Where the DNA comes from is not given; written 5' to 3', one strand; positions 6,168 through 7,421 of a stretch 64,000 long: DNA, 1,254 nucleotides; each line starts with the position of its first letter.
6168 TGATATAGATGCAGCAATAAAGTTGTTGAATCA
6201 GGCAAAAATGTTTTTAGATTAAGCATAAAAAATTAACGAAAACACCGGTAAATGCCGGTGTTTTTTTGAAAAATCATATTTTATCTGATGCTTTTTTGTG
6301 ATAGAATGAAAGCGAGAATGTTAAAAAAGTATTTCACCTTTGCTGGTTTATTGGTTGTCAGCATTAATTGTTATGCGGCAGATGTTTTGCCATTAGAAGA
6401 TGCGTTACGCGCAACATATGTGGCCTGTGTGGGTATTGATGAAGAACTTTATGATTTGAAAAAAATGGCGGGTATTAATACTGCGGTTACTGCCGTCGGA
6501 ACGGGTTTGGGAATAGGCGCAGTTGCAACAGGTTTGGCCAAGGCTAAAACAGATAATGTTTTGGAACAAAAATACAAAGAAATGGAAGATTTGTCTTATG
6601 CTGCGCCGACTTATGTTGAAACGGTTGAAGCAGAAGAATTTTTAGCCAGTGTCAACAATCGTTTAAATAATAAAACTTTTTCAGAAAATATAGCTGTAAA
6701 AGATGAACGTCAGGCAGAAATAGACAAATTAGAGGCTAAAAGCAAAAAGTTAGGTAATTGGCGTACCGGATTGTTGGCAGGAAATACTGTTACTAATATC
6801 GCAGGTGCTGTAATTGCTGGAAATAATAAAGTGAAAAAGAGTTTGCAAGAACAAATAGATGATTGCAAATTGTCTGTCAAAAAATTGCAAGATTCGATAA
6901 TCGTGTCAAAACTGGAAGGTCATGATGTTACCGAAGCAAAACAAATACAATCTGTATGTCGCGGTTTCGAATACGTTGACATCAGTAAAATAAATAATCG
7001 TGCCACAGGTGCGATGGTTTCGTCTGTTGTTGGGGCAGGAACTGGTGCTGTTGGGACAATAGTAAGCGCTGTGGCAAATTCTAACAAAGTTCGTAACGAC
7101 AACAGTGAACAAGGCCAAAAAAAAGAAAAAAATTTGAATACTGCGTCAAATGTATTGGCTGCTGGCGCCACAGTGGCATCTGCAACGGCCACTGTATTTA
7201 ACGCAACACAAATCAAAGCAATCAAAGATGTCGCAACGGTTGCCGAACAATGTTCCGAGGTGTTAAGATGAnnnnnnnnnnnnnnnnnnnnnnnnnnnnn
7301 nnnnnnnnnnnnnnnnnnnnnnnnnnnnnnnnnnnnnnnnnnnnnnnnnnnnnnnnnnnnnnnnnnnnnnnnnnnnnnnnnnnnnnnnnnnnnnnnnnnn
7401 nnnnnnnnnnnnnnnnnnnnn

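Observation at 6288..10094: Four-gene exported cluster: two paralogous Gly/Ala/Thr-rich proteins, each translationally coupled to an enzyme-like partner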

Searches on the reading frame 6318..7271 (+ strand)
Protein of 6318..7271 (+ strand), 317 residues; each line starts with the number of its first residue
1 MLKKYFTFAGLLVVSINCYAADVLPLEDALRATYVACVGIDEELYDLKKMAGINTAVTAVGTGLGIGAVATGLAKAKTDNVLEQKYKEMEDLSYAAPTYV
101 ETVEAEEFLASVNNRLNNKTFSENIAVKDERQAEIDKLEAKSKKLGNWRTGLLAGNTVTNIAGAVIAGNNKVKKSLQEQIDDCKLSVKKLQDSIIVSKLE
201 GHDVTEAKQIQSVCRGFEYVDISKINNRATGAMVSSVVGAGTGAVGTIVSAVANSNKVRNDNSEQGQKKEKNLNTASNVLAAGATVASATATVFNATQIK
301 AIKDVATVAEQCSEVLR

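Call 4: search_protein_families(library=pfam, proteins=[window:6318-7271:+], max_evalue=1)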
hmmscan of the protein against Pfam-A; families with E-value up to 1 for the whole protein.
window:6318-7271:+ (317 aa): 6 families
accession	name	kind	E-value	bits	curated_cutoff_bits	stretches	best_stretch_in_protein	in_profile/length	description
PF22116.1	DUF6944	-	0.0072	16.1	32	1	236-291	3-53/167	Family of unknown function (DUF6944)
PF09408.15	bCoV_S1_RBD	-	0.019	15.7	25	1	179-239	10-69/181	Betacoronavirus spike glycoprotein S1, receptor binding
PF04697.18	Pinin_SDK_N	-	0.2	12.3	31.1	0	174-212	6-42/133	pinin/SDK conserved region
PF14758.12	NSP2_assoc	-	0.21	12.4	25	0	48-109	41-102/198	Non-essential region of nsp2 of arterivirus polyprotein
PF10507.14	TMEM65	-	0.31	11.5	25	1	219-283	31-92/109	Transmembrane protein 65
PF11891.13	RETICULATA-like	-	0.96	9.6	25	1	219-282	98-161/177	Protein RETICULATA-related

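Call 5: search_protein_families(library=ncbifam, proteins=[window:6318-7271:+], max_evalue=1)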
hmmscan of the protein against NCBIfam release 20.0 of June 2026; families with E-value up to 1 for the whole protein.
window:6318-7271:+ (317 aa): 2 families
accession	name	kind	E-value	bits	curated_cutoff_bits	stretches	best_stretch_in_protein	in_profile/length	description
NF050030.1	thlkprotThyD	equivalog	0.0035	16.6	400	1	130-197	44-111/305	thylakoid membrane protein ThyD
NF053524.1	thylo_ssl2009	equivalog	0.76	10.5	58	0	230-272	9-48/90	ssl2009 family thylakoid membrane protein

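Call 7: find_homologous_proteins(query=window:6318-7271:+)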
Query window:6318-7271:+ (317 aa): 1767 proteins with E <= 0.001 among 8000 candidates; the best 120 are listed.
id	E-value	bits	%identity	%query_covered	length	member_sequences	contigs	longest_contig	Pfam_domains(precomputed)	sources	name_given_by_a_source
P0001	1.8e-193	659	100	100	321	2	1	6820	-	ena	-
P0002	4.7e-171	586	90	100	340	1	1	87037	-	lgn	-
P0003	5.1e-161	553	85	100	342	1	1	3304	-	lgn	-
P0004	2.5e-158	544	83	100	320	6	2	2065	-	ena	-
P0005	2.1e-155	534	82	100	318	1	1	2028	-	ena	-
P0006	1.8e-154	531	80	100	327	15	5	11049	-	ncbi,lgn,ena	-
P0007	6.0e-150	516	77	100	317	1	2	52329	-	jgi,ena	-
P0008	5.5e-144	497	78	95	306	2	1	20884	-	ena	-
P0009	2.5e-142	491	74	100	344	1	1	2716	-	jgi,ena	-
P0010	6.9e-138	477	73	100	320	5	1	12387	-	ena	-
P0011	5.4e-137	474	72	100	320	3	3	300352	-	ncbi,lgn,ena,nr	ncbi:MAG: hypothetical protein IKF41_01960 [Alphaproteobacteria bacterium]|nr:hypothetical protein [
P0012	2.0e-135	469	71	100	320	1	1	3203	-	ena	-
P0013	3.3e-121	422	67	100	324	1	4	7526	-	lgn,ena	-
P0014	2.6e-109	383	62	99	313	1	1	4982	-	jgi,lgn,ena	-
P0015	9.8e-108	378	62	100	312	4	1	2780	-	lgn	-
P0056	1.2e-99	351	58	99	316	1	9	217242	-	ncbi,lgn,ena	-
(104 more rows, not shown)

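Call 9: search_solved_structures(query=window:6318-7271:+, max_evalue=10)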
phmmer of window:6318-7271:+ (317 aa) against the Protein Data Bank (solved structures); distinct sequences matched with E-value up to 10: 3.
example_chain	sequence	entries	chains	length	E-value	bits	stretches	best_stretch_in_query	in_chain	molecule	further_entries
2jfu_A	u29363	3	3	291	0.14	14.9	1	5-121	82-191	GLUTAMATE RACEMASE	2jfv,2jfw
5nf8_A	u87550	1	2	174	0.52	13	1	143-210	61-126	Respiratory supercomplex factor 1, mitochondrial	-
8r4b_A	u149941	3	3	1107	1.3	11.7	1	103-182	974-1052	Rab family protein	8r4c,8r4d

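Call 12: find_encoding_contigs(protein=P0011, flank=8000, max_places=3)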
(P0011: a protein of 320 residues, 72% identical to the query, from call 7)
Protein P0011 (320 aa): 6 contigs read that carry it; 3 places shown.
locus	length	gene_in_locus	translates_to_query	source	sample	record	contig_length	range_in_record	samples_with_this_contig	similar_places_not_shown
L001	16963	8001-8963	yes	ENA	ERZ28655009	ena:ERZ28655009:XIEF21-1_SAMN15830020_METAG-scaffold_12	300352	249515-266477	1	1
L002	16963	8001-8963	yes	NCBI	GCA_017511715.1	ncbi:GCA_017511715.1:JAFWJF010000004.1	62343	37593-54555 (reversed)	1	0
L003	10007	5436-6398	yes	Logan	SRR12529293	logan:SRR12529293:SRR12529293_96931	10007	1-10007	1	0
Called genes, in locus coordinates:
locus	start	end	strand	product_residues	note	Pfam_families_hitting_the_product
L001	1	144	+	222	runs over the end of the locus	PF18912:DZR_2, PF00156:Pribosyltran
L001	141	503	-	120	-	-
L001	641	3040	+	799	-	PF00133:tRNA-synt_1, PF01406:tRNA-synt_1e (faint), PF09334:tRNA-synt_1g, PF13603:tRNA-synt_1_2 (faint), PF08264:Anticodon_1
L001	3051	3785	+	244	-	PF01643:Acyl-ACP_TE, PF20791:Acyl-ACP_TE_C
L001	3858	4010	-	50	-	PF00468:Ribosomal_L34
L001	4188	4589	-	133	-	-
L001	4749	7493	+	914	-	PF00521:DNA_topoisoIV, PF03989:DNA_gyraseA_C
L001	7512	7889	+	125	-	PF00376:MerR, PF13411:MerR_1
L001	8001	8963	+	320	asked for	-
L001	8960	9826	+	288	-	-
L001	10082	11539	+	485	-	PF01966:HD (weak)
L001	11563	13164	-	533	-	-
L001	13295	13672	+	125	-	-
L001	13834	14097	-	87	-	-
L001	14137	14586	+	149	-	PF01047:MarR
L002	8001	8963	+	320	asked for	-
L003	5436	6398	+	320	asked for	-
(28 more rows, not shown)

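Call 13: find_encoding_contigs(protein=P0056, flank=8000, max_places=3)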
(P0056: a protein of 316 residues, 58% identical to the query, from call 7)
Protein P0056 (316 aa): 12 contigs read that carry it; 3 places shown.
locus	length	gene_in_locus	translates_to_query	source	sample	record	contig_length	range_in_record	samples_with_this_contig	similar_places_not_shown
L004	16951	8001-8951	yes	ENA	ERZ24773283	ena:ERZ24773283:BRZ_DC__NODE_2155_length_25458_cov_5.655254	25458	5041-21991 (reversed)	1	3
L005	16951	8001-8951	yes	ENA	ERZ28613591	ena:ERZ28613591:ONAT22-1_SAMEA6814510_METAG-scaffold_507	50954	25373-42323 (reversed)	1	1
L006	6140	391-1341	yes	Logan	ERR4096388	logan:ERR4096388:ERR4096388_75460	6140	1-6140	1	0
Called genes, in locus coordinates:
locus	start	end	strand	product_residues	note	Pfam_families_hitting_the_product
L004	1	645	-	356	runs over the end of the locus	PF00482:T2SSF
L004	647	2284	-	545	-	PF00437:T2SSE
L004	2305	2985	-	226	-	-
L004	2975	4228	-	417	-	PF06864:PAP_PilO (weak)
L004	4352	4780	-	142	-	-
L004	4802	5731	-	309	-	PF03331:LpxC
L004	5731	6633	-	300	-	PF02606:LpxK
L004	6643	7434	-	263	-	PF04028:DUF374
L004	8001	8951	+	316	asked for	-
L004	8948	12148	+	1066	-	-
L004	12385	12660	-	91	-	PF13146:TRL (weak)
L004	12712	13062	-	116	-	PF12702:Lipocalin_3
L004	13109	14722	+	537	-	PF00005:ABC_tran, PF02463:SMC_N (weak), PF13476:AAA_23 (faint), PF13555:AAA_29 (faint), PF00350:Dynamin_N (faint), PF12848:ABC_tran_Xtn, PF00005:ABC_tran, PF13304:AAA_21 (weak), +3 more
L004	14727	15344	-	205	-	-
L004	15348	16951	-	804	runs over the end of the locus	PF27097:VirB4_TrbE_N, PF03135:CagE_TrbE_VirB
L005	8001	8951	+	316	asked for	-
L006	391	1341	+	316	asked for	-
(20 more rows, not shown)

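Call 15: find_related_loci(query=A1, collection=genome_contigs, flank=7000)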
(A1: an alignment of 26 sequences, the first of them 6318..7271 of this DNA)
Query A1 (317 aa) in genome_contigs; peptide patterns used: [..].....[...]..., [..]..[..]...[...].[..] (x = any residue, [..] = any of these).
352 stretches matched a pattern; 294 encode a relative of the query (tblastn E <= 1e-3); the best 80 are kept; 80 distinct loci.
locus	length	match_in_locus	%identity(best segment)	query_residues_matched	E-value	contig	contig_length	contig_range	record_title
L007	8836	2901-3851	80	1-317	2e-169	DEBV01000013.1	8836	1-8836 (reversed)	MAG TPA_asm: Alphaproteobacteria bacterium UBA2947 UBA2947_contig_63213, whole genome shotgun sequence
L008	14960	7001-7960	72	1-317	3e-150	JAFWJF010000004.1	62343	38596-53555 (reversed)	MAG: Alphaproteobacteria bacterium isolate RGIG5789 Sheep_Ileum-5__c126629, whole genome shotgun sequence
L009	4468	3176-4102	60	1-317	8e-117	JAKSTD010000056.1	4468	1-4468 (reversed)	MAG: Alphaproteobacteria bacterium isolate Horse_feces298 MAG298_56, whole genome shotgun sequence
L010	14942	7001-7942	60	1-317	2e-112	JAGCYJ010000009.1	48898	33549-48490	MAG: Alphaproteobacteria bacterium isolate RGIG10235 Yak_Rumen-5__c1489077, whole genome shotgun sequence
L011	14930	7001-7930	58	3-317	5e-110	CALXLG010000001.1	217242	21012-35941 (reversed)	MAG: uncultured Alphaproteobacteria bacterium isolate BRZ_FN__bin24 genome assembly, contig: BRZ_FN__NODE_20_length_2172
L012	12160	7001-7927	57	2-317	2e-109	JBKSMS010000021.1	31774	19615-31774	MAG: Alphaproteobacteria bacterium isolate 82_22-119 k141_1345442, whole genome shotgun sequence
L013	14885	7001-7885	60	11-317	8e-109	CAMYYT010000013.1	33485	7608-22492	MAG TPA_asm: uncultured proteobacterium isolate SRR10912537_bin.24_metaWRAP_v1.3_MAG genome assembly, contig: ERZ1421001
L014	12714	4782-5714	58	1-317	6e-107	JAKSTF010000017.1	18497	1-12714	MAG: Alphaproteobacteria bacterium isolate Horse_feces300 MAG300_17, whole genome shotgun sequence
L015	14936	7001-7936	57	1-317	2e-106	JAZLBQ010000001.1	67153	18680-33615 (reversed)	MAG: Candidatus Enterousia sp. isolate T1900045063_TC20190056.MAGScoT_cleanbin_000013 SGB_4572_k141_2178087, whole genom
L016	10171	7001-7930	57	1-317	3e-105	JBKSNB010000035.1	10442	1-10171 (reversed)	MAG: Alphaproteobacteria bacterium isolate KH370_54 k141_551096, whole genome shotgun sequence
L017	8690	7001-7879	56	21-317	3e-103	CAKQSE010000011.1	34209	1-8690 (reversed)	MAG: uncultured Alphaproteobacteria bacterium isolate REFINED_METABAT215_TOP10_CONTIGS_1500_ASSEMBLY_K77_MERGED__Hadza_M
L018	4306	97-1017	59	10-317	2e-103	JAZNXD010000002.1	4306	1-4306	MAG: Candidatus Enterousia sp. isolate T1900044780_TS20190246.MAGScoT_cleanbin_000045 SGB_2551_k141_1513217, whole genom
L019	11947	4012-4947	57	1-317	4e-101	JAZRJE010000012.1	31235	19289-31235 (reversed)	MAG: Candidatus Enterousia sp. isolate T1900045469_YK20190160.MAGScoT_cleanbin_000038 SGB_7227_k141_1964820, whole genom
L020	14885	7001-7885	59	20-317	2e-100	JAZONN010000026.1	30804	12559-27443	MAG: Candidatus Enterousia sp. isolate T1900045638_YK20190332.MAGScoT_cleanbin_000024 SGB_8112_k141_2696047, whole genom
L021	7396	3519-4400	58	20-317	5e-99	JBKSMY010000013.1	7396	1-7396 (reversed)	MAG: Alphaproteobacteria bacterium isolate KS320-82 k141_358694, whole genome shotgun sequence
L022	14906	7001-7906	55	5-317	5e-99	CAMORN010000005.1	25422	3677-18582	MAG: uncultured Alphaproteobacteria bacterium isolate SRR873606_bin.79_metaWRAP_v1.3_MAG genome assembly, contig: NODE_3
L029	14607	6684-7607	54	10-317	6e-98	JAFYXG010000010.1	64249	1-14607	MAG: Alphaproteobacteria bacterium isolate RGIG7505 Water_buffalos_Colon.Co__c1009779, whole genome shotgun sequence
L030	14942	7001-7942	55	4-317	5e-98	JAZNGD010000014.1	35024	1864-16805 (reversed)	MAG: Candidatus Enterousia sp. isolate T1900044708_TS20190174.MAGScoT_cleanbin_000035 SGB_1823_k141_1461706, whole genom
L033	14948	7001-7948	54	1-317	2e-96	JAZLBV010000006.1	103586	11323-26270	MAG: Candidatus Enterousia sp. isolate T1900045056_TC20190049.MAGScoT_cleanbin_000022 SGB_4557_k141_4051092, whole genom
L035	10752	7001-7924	54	10-317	2e-96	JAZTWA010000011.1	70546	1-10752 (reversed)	MAG: Candidatus Enterousia sp. isolate T1900045335_YK20190024.MAGScoT_cleanbin_000047 SGB_6593_k141_838288, whole genome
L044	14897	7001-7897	55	19-317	1e-93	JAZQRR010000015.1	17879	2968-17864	MAG: Candidatus Enterousia sp. isolate T1900045224_TC20190220.MAGScoT_cleanbin_000015 SGB_5385_k141_2876921, whole genom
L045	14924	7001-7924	53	10-317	5e-94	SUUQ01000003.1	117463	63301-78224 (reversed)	MAG: Alphaproteobacteria bacterium isolate SIG50 NODE_3727_length_117463_cov_8.411016, whole genome shotgun sequence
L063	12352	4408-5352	50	1-317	3e-90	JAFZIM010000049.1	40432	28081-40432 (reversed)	MAG: Alphaproteobacteria bacterium isolate RGIG7797 Water_buffalos_Reticulum-1__c485577, whole genome shotgun sequence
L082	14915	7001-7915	51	1-313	2e-87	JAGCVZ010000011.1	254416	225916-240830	MAG: Alphaproteobacteria bacterium isolate RGIG10173 Yak_Rumen-4__c1771960, whole genome shotgun sequence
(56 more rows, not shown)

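Call 22: search_protein_families(library=pfam, proteins=[L004:8948-12148:+, L029:7607-13048:+, L045:7924-12732:+, L044:7897-12045:+, L063:5355-9266:+, L022:7906-9123:+, L030:7942-8769:+, L082:7927-9003:+, L035:5451-6155:+, L033:7948-9438:+], max_evalue=0.01)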
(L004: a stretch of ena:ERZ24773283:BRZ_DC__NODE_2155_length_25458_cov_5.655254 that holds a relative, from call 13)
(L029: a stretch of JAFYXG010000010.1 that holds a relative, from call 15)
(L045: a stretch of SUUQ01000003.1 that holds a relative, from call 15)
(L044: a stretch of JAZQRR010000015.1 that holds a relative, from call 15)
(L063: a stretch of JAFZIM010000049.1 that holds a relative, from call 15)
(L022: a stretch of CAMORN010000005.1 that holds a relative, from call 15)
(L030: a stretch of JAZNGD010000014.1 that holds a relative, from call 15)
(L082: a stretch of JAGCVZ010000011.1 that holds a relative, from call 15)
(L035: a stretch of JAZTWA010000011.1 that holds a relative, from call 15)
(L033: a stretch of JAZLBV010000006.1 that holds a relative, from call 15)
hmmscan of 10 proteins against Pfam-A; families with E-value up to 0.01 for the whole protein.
L004:8948-12148:+ (1066 aa): 0 families

L029:7607-13048:+ (1813 aa): 0 families

L045:7924-12732:+ (1602 aa): 0 families

L044:7897-12045:+ (1382 aa): 0 families

L063:5355-9266:+ (1303 aa): 1 family
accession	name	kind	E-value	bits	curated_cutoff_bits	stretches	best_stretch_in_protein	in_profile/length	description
PF00226.36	DnaJ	-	0.0023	18.4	27.8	1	1179-1207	7-35/63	DnaJ domain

L022:7906-9123:+ (405 aa): 2 families
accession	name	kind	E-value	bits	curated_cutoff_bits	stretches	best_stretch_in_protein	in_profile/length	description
PF00089.32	Trypsin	-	1.1e-10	42.1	20.6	2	32-107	11-97/220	Trypsin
PF13365.12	Trypsin_2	-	8.8e-08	33.4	27.6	1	57-219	10-144/144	Trypsin-like peptidase domain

L030:7942-8769:+ (275 aa): 0 families

L082:7927-9003:+ (358 aa): 2 families
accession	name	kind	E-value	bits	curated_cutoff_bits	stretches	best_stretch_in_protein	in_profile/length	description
PF10908.13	Tlde1_dom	-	1.2e-07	32.6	30.1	1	242-327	5-97/120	Tlde1 domain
PF03734.19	YkuD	-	0.00011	23.3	23.4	1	244-326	30-126/146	L,D-transpeptidase catalytic domain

L035:5451-6155:+ (234 aa): 0 families

L033:7948-9438:+ (496 aa): 2 families
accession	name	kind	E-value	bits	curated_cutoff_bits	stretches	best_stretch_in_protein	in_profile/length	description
PF03734.19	YkuD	-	7.4e-05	23.8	23.4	1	303-458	10-144/146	L,D-transpeptidase catalytic domain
PF10908.13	Tlde1_dom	-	8e-05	23.5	30.1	1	335-446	14-105/120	Tlde1 domain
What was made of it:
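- On Maf (MafA/MafB) secretion system: No Pfam family at E up to 0.01 for B or for five large cargos (calls 4, 22).
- On Two-partner secretion (TpsB/TpsA): No Pfam match (calls 4, 22).
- Closest known: Tlde1. Same: Found as the C-terminal domain of some A1-type cargos (L082, L033; call 22).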

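Call 31: predict_structure(alignment_id=A2)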
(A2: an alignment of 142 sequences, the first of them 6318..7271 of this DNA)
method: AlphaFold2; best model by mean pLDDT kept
length: 317 residues; sequences in the alignment: 142
mean_pLDDT: 66.2   pTM: 0.45
mean pLDDT of the five models: 66.2, 61.4, 59.8, 59.7, 53.6
residues with pLDDT >= 90: 47; 70-90: 102; 50-70: 91; < 50: 77
segments of 3 or more residues with pLDDT < 50: 54-68, 155-171, 227-251, 279-294
pLDDT, mean of each block of 10 residues (from residue 1): 74 68 86 88 71 44 43 60 67 56 81 73 65 79 68 47 35 74 93 93 93 87 54 35 43 60 70 54 40 54 81 88
secondary structure, 60 per line:
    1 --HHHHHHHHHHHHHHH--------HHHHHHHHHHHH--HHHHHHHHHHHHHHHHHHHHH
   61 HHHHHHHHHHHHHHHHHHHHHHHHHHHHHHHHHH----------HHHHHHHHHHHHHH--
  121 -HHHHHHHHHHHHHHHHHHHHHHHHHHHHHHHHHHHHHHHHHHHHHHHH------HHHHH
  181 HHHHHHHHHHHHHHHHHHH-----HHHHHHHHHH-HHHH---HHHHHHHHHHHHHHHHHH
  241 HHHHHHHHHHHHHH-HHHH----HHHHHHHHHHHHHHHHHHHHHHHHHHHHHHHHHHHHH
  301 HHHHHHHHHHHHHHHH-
elements in order: H3-17 H26-37 H40-94 H105-118 H122-169 H176-199 H205-214 H216-219 H223-254 H256-259 H264-316
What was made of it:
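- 6318..7271 (+): A1: exported, all-helical glycine-zipper protein, 317 aa (A1-type subfamily). AF2 all-helix, mean pLDDT 66 (call 31).
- On Two-partner secretion (TpsB/TpsA): The A model is entirely helical (call 31).
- Closest known: Two-partner secretion / contact-dependent inhibition. Different: Neither is present here (calls 4, 22, 31).
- Checked: AlphaFold2 predicts an all-helical protein (call 31).
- All-helical AF2 model with confident non-zipper parts (call 31). The A model is poor (mean pLDDT 66; zipper segments below 50; call 31).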
